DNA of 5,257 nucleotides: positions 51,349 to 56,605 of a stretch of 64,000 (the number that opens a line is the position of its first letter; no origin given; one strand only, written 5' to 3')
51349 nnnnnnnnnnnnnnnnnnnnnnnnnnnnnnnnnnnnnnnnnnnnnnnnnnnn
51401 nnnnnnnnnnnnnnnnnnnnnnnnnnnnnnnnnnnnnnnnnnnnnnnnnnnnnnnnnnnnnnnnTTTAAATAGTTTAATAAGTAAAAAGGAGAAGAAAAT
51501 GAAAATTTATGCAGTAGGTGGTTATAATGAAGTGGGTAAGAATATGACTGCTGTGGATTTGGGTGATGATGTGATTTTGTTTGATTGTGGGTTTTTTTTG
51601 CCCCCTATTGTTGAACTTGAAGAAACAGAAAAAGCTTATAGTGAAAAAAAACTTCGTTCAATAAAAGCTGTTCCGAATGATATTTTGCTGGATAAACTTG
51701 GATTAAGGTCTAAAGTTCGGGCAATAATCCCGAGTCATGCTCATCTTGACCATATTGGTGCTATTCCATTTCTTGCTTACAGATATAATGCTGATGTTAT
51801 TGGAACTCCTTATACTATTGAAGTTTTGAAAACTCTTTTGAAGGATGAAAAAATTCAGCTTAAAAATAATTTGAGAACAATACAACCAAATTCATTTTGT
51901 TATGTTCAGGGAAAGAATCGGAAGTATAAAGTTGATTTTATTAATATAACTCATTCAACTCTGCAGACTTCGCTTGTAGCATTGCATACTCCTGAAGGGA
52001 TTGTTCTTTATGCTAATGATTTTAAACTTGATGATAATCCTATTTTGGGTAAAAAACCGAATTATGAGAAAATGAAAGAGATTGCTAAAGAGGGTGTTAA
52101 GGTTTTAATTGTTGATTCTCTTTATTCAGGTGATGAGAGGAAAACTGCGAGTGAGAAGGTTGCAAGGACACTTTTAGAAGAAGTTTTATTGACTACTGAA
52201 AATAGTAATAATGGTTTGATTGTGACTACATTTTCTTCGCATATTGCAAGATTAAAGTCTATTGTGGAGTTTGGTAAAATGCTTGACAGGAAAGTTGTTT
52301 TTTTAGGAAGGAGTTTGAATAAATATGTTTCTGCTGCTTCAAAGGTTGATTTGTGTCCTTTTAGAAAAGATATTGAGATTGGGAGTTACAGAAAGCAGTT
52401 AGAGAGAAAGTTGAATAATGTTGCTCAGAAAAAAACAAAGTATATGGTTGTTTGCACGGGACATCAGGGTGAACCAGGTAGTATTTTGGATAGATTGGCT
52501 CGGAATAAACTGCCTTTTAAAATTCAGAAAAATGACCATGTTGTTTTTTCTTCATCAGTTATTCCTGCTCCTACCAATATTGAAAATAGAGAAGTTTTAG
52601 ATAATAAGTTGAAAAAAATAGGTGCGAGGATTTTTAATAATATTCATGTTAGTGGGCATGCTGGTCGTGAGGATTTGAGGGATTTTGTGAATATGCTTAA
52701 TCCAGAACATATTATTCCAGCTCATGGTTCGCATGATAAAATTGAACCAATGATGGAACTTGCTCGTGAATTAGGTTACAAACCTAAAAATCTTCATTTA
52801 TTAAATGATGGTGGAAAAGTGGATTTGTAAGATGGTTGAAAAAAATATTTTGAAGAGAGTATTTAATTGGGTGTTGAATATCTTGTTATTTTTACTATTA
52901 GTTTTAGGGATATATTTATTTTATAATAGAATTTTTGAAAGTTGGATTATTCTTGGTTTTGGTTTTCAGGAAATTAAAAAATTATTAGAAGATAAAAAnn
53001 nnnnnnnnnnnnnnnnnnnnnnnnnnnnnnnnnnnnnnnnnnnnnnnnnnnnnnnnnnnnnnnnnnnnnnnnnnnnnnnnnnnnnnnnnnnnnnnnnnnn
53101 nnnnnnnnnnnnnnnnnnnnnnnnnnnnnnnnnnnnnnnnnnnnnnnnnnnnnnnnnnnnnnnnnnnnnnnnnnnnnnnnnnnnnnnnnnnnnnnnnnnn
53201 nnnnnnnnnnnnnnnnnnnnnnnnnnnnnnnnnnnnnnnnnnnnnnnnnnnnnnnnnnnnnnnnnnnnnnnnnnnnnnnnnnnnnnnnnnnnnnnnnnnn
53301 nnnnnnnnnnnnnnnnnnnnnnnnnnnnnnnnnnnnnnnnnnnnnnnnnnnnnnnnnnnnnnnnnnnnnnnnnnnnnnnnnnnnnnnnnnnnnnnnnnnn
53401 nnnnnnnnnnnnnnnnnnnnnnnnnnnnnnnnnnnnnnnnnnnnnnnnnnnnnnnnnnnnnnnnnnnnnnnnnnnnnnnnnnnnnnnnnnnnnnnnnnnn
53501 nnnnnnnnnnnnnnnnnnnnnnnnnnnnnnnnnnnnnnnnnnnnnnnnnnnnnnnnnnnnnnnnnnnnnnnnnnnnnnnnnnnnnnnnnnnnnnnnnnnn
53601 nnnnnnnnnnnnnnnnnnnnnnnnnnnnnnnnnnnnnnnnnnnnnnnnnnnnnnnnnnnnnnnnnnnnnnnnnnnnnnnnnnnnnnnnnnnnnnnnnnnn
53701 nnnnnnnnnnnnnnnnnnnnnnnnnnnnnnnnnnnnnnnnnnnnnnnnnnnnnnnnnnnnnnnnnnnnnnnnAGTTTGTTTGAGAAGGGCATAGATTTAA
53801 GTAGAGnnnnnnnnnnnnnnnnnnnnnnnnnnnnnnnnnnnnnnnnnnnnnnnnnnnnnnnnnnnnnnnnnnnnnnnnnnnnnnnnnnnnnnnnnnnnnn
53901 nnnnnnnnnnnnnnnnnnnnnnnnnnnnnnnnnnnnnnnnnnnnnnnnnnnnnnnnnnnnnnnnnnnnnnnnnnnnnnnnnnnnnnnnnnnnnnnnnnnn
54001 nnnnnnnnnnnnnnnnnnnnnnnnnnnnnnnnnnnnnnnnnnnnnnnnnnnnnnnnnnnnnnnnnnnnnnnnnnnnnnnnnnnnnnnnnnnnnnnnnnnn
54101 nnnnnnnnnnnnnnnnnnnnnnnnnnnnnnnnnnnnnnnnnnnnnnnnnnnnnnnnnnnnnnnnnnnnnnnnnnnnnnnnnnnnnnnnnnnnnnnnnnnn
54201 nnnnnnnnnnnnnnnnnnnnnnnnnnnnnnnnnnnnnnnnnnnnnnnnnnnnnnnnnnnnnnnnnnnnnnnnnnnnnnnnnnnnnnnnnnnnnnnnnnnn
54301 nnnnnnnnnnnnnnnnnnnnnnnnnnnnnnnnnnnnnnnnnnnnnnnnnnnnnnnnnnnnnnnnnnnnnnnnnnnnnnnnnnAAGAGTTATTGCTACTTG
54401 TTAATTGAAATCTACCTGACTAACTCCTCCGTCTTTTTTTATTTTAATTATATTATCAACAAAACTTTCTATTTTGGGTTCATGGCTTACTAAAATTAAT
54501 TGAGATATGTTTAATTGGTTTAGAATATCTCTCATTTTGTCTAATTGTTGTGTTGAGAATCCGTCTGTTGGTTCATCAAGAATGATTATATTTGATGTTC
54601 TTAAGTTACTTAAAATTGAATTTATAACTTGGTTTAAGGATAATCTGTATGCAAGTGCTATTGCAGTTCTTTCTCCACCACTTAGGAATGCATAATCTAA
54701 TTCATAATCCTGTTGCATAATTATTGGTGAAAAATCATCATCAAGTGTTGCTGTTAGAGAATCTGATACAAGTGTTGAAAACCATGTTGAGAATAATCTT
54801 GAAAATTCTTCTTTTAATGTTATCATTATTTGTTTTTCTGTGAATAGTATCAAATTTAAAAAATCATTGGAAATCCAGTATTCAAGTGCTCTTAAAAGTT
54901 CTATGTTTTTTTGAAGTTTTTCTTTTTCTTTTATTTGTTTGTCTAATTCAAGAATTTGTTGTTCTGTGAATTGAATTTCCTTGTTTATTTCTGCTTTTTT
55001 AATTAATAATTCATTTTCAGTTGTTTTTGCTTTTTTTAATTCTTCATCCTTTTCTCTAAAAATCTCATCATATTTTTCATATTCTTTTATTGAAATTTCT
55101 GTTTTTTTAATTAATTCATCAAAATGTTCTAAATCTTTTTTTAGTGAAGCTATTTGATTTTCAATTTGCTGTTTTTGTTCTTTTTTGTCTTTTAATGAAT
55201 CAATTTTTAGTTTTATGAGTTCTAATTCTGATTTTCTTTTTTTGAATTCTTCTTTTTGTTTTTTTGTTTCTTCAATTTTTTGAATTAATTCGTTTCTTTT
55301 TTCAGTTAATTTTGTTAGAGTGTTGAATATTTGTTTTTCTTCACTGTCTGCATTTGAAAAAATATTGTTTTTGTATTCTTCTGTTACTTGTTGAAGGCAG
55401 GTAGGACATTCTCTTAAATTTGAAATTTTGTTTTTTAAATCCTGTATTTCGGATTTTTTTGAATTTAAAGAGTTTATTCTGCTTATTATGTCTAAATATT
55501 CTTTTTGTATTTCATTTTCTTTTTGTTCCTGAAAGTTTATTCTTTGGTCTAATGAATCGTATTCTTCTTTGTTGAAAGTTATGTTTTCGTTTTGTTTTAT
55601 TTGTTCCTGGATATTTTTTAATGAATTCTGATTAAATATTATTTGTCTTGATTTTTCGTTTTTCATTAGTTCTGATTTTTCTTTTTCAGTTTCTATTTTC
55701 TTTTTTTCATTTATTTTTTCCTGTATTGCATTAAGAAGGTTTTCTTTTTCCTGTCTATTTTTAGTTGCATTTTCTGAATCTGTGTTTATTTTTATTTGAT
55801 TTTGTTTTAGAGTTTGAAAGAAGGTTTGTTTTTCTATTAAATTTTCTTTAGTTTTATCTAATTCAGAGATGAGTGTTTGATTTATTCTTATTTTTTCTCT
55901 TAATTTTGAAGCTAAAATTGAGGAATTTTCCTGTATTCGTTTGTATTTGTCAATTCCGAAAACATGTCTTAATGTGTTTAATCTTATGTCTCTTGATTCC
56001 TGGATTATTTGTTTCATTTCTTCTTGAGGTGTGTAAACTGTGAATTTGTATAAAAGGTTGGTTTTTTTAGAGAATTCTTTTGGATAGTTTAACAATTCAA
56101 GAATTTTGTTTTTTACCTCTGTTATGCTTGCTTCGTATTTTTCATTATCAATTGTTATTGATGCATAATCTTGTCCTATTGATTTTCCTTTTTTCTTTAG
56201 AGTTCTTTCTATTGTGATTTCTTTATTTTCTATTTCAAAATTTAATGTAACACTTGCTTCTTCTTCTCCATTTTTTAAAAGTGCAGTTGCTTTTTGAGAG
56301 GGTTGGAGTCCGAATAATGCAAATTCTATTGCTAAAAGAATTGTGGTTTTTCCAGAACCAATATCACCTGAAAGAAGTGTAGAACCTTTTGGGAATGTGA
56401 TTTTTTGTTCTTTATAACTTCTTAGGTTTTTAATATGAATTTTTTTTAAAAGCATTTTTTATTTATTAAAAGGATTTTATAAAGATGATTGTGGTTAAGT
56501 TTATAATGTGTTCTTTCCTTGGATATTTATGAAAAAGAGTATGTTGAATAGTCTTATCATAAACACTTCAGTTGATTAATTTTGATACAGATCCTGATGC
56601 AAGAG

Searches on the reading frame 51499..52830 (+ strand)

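Call 16: search_protein_families(library=ncbifam, proteins=[window:51499-52830:+], max_evalue=0.00001)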
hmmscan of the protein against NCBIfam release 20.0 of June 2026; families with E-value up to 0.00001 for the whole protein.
window:51499-52830:+ (443 aa): 5 families
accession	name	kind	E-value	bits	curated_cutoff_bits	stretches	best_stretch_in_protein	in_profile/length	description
TIGR00649.1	MG423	subfamily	2.1e-128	429.1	400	1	2-441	2-415/546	RNase J family beta-CASP ribonuclease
NF047419.1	RNase_J1_RnjA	exception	4.4e-79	266.6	820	1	2-441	3-415/549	ribonuclease J1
TIGR03675.1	arCOG00543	equivalog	1.9e-15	56.1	580.2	1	2-242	176-407/631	beta-CASP ribonuclease aCPSF1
NF045584.1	cas14_MBL_CASP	equivalog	1.9e-08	33.2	800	1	1-123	1-103/612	type VII CRISPR-associated protein Cas14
NF012229.1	bla_class_B_core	domain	4.6e-06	26.9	100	0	67-170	48-136/139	metallo-beta-lactamase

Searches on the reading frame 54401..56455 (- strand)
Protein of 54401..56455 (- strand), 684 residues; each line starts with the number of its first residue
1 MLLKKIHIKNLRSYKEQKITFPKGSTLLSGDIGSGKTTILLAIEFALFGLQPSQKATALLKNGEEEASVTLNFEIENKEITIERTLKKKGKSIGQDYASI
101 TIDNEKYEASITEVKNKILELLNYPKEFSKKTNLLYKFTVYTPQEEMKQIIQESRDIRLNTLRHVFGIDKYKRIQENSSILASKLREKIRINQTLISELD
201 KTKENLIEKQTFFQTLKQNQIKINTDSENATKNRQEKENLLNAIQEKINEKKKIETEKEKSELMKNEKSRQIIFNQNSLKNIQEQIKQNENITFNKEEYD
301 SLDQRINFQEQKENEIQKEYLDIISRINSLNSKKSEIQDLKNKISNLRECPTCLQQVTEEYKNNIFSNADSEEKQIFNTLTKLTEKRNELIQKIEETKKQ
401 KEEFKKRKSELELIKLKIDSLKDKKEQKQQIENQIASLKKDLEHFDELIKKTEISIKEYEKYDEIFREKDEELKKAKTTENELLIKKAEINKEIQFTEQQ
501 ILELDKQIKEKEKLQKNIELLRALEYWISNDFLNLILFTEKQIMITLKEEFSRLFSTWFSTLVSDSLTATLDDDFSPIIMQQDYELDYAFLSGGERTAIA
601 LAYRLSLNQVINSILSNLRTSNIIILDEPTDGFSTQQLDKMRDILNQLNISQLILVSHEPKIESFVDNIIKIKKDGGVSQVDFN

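Call 16: search_protein_families(library=ncbifam, proteins=[window:54401-56455:-], max_evalue=0.00001)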
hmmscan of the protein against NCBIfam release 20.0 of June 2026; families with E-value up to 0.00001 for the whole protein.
window:54401-56455:- (684 aa): 13 families
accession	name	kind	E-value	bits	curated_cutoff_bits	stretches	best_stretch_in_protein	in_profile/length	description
NF003034.1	PRK03918.1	equivalog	1.9e-38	132.1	700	2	1-428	1-424/878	DNA double-strand break repair ATPase Rad50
NF002244.0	PRK01156.1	equivalog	1.5e-35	122.5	847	2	1-406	1-384/895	DNA double-strand break repair ATPase Rad50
NF002572.0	PRK02224.1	equivalog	3.1e-30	105.2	1087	2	1-127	1-127/888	DNA double-strand break repair ATPase Rad50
NF041034.1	Rad50_Sulf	equivalog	2.4e-27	95.2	1000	2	312-682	494-867/872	DNA double-strand break repair ATPase Rad50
NF041035.1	Rad50_Halo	equivalog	1.7e-24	86.2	1000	2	1-123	1-123/883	DNA double-strand break repair ATPase Rad50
NF045487.1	ASRP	equivalog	1.2e-23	83.6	300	1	16-607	7-548/593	archaea-specific SMC-related protein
NF053563.1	Rkd4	equivalog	1.6e-17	63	860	1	3-233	3-224/747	arcadin-4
NF010680.0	PRK14079.1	equivalog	1.5e-11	43.9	386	1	1-101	1-101/349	recombination protein F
TIGR00611.2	recf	equivalog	4.5e-11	42.5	172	1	3-110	1-107/339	DNA replication/repair protein RecF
TIGR00618.1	sbcc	subfamily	1.1e-10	40.2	478.5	1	4-253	4-258/1043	exonuclease subunit SbcC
TIGR00634.1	recN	equivalog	2e-08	33.6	407.85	1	2-90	1-86/563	DNA repair protein RecN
TIGR02857.1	CydD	equivalog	2.1e-06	27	435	0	590-671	458-528/529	thiol reductant ABC exporter subunit CydD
TIGR02169.1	SMC_prok_A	equivalog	4.5e-06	24.6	729.4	1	3-91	2-105/1165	chromosome segregation protein SMC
